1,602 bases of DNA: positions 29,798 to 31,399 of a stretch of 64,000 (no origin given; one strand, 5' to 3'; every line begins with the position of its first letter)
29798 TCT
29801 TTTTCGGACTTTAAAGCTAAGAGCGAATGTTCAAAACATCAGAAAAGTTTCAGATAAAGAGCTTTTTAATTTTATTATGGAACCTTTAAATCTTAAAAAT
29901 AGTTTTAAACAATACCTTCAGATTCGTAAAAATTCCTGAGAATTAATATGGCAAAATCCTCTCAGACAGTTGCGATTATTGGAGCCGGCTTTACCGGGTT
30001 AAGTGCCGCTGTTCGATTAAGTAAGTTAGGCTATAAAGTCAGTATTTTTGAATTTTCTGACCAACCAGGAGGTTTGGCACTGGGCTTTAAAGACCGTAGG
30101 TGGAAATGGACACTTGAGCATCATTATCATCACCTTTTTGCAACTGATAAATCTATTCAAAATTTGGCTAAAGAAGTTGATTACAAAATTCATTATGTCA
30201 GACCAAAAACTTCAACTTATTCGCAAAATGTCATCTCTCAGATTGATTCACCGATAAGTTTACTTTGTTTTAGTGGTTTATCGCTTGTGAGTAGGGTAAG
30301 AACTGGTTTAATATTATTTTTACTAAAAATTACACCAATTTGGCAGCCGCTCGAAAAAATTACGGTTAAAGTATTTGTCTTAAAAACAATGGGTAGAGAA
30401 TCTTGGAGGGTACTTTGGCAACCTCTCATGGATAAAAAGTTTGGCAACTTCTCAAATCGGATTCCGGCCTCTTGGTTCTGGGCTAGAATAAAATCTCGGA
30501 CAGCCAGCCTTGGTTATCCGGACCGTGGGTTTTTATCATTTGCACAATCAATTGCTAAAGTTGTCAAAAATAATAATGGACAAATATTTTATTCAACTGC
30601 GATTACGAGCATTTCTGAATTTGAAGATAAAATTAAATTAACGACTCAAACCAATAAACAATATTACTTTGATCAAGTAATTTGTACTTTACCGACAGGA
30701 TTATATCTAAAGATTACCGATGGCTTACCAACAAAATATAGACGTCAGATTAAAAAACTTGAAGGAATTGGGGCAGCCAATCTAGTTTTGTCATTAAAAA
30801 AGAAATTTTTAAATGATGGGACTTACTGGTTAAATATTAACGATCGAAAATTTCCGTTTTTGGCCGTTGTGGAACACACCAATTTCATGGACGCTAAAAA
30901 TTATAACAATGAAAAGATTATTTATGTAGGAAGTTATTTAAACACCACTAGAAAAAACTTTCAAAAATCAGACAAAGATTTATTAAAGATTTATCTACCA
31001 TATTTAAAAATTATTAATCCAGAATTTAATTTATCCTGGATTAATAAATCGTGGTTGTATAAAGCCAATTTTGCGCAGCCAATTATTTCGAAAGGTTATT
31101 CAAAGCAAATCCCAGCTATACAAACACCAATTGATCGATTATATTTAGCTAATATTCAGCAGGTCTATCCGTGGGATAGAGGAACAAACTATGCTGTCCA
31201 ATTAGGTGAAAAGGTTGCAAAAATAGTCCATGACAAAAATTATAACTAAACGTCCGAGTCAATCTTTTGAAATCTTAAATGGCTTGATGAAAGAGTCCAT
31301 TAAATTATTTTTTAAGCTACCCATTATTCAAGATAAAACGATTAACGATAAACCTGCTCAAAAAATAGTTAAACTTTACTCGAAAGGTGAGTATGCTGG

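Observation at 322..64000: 64-kb uninterrupted glycan-assembly supercluster with extreme glycosyltransferase paralogy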

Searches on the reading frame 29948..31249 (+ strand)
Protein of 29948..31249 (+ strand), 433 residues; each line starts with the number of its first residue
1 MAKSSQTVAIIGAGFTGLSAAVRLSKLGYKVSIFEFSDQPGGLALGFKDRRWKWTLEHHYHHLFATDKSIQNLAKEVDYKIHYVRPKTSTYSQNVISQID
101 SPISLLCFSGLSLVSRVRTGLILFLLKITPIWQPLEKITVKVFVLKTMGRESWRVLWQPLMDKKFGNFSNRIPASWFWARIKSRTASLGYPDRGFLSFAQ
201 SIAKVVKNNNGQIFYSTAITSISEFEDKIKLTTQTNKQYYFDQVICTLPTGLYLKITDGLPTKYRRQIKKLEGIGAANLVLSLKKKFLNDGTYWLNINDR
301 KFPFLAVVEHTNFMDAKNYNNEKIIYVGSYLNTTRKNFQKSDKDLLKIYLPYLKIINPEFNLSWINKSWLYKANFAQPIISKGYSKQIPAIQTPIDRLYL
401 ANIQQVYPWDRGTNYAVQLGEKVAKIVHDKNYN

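Call 6: search_protein_families(library=pfam, proteins=[window:29948-31249:+], max_evalue=0.01)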
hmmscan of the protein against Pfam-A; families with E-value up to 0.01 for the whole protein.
window:29948-31249:+ (433 aa): 12 families
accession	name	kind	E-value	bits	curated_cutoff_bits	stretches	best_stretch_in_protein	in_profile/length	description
PF01593.30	Amino_oxidase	-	2.2e-26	93.6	19.8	1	15-401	1-416/443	Flavin containing amine oxidoreductase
PF13450.12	NAD_binding_8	-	1.2e-10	41.9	21.9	1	10-76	1-67/68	NAD(P)-binding Rossmann-like domain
PF01266.30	DAO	-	3.2e-09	37.2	27.9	1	8-41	2-35/353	FAD dependent oxidoreductase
PF07992.20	Pyr_redox_2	-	5.5e-06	26.4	26.1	1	5-40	142-177/291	Pyridine nucleotide-disulphide oxidoreductase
PF00070.33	Pyr_redox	-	9.8e-06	26.4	22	1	8-41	2-35/82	Pyridine nucleotide-disulphide oxidoreductase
PF03486.20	HI0933_like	-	0.00015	21.7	50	0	7-41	2-36/244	HI0933-like protein Rossmann domain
PF13454.12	NAD_binding_9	-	0.00073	20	21.8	0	9-41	1-36/155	FAD-NAD(P)-binding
PF01946.23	Thi4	-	0.00074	19.3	26.2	1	7-42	19-55/235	Thi4 family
PF01134.28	GIDA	-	0.0023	17.5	22.1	1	8-34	2-28/391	Glucose inhibited division protein A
PF12831.13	FAD_oxidored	-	0.0027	17.5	27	1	8-78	2-69/416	FAD dependent oxidoreductase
PF00890.30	FAD_binding_2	-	0.004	16.9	20.4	1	8-39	2-33/414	FAD binding domain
PF13738.12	Pyr_redox_3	-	0.0051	16.5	30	0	10-35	2-28/305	Pyridine nucleotide-disulphide oxidoreductase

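Call 32: search_protein_families(library=ncbifam, proteins=[window:29948-31249:+], max_evalue=0.1)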
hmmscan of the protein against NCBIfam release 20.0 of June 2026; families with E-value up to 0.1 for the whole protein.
window:29948-31249:+ (433 aa): 95 families (the best 25 are shown)
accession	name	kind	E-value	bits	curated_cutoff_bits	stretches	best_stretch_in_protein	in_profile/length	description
NF005560.0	PRK07233.1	equivalog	2e-123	412.5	252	1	7-431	2-432/435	hypothetical protein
TIGR03467.1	HpnE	equivalog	1.2e-17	64.4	283.05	1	8-287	1-298/430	hydroxysqualene dehydroxylase HpnE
NF005548.0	PRK07208.1-4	equivalog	3.4e-17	62.2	389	2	5-183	3-177/488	hypothetical protein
NF005547.0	PRK07208.1-3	equivalog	1.1e-13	50.7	380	1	4-391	3-402/465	hypothetical protein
TIGR02733.1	desat_CrtD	equivalog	1.4e-12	47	549.7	2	6-53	2-49/492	C-3',4' desaturase CrtD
NF058655.1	CrtID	equivalog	1e-09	37.8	640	1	8-54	1-47/478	bifunctional phytoene desaturase/3,4-desaturase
NF045637.1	carotdesatCrtDProt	equivalog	5.4e-09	35.1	580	1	8-42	1-35/485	1-hydroxycarotenoid 3,4-desaturase CrtD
NF042421.1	hydcarot_desat_CrtD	equivalog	6e-09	34.9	500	1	7-85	3-81/487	1-hydroxycarotenoid 3,4-desaturase CrtD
TIGR02734.1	crtI_fam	subfamily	8.1e-09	34.7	238.1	1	9-50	2-43/504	phytoene desaturase family protein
NF008845.0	PRK11883.1-5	equivalog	8.7e-09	34.2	560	2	4-87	3-90/468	protoporphyrinogen oxidase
NF010590.0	PRK13984.1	equivalog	1.8e-08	33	946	1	3-43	286-326/611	putative oxidoreductase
NF050086.1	pipecolate_AmaA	exception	3.9e-08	32.4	600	1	4-38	24-58/425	L-pipecolate oxidase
NF009410.0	PRK12771.1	subfamily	4.9e-08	32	516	1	3-43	136-176/566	NAD(P)-binding protein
NF009409.0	PRK12770.1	subfamily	6.7e-08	32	343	1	3-45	16-58/360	putative glutamate synthase subunit beta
TIGR02731.1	phytoene_desat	equivalog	1.6e-07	30.5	569.4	1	8-78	2-71/453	15-cis-phytoene desaturase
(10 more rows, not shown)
